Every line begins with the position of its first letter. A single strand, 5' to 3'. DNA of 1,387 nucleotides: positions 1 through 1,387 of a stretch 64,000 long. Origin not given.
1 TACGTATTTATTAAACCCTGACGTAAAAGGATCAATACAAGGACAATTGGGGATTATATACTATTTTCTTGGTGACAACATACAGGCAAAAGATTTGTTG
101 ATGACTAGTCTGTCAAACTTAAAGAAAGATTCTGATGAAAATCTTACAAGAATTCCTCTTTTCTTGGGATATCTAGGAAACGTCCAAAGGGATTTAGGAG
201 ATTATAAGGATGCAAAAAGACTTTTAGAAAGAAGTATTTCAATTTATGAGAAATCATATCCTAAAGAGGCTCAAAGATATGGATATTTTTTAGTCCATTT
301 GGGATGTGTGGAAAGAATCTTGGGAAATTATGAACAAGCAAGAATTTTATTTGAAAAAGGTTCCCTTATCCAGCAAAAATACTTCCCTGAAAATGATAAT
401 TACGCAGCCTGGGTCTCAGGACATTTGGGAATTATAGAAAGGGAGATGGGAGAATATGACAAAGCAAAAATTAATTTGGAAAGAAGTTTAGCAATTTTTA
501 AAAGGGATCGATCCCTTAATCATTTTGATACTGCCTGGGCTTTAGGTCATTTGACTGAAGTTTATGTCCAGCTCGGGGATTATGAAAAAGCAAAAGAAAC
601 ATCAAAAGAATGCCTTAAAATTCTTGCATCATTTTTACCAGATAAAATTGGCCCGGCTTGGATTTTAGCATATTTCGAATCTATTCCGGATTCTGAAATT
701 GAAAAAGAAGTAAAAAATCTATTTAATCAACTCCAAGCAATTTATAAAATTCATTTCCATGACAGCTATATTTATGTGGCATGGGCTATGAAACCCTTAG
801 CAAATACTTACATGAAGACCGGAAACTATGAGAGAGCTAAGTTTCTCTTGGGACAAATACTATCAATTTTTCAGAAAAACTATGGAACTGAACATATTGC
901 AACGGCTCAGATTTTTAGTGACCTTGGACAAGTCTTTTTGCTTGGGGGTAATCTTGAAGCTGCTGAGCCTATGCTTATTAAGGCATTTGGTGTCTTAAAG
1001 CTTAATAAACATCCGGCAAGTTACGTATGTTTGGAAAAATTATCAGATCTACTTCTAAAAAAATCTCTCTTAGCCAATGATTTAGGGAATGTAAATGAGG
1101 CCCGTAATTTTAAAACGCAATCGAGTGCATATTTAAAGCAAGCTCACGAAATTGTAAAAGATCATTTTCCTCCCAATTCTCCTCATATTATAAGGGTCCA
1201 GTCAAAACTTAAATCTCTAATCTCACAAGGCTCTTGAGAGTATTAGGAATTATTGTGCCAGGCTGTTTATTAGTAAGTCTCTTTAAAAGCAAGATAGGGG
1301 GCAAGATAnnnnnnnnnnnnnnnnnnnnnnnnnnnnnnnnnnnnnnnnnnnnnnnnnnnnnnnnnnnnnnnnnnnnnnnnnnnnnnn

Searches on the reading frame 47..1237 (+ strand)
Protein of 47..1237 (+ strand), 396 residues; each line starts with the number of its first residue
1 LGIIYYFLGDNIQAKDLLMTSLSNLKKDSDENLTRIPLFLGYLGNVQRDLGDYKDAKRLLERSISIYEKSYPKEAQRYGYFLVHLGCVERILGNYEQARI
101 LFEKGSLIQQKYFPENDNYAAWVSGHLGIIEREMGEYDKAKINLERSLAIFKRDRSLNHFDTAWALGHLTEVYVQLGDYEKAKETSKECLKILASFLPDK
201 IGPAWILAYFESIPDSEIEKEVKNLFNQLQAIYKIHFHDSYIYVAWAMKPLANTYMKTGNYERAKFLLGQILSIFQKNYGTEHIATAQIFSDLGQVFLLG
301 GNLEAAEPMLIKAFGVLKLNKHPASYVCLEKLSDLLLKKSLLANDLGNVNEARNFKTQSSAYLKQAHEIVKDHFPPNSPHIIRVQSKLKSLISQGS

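Call 11: search_protein_families(library=pfam, proteins=[window:47-1237:+], max_evalue=0.001)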
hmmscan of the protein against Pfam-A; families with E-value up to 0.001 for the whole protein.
window:47-1237:+ (396 aa): 17 families
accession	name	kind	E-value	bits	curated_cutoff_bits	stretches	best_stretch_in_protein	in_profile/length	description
PF13424.12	TPR_12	-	8.3e-43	144.9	30.1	4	120-193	2-75/77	Tetratricopeptide repeat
PF13374.12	TPR_10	-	4.1e-24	84.3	27.5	0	42-71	7-36/42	Tetratricopeptide repeat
PF07719.23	TPR_2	-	4.9e-21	73.5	27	0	39-69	3-33/34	Tetratricopeptide repeat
PF13181.12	TPR_8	-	3.5e-20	70.8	25.7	0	172-192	10-30/34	Tetratricopeptide repeat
PF00515.34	TPR_1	-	2.4e-16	59.2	27.8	0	40-69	4-33/34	Tetratricopeptide repeat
PF24885.1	TPR_NPHP3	-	4.3e-15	56.2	100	1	243-325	139-221/239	Nephrocystin-3 TPR domain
PF13428.12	TPR_14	-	2.8e-12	46.5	23.5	0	42-70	6-34/44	Tetratricopeptide repeat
PF14559.12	TPR_19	-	3.8e-12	46.8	25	0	246-277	26-57/68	Tetratricopeptide repeat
PF13174.12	TPR_6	-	2.4e-11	43.9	26.3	0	42-70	5-33/33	Tetratricopeptide repeat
PF13176.12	TPR_7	-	7.7e-10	38.5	27.9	0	165-182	1-18/36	Tetratricopeptide repeat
PF17874.7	TPR_MalT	-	1.3e-09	38.2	45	0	119-192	38-109/336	MalT-like TPR region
PF07721.20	TPR_4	-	5e-08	33.3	27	0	39-62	3-26/26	Tetratricopeptide repeat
PF14853.12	Fis1_TPR_C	-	0.00019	22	25.3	0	173-192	11-30/53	Fis1 C-terminal tetratricopeptide repeat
PF13431.12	TPR_17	-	0.00032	21.2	24.4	0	251-265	19-33/34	Tetratricopeptide repeat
PF13432.12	TPR_16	-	0.00041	21.2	32.7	0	43-103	3-55/65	Tetratricopeptide repeat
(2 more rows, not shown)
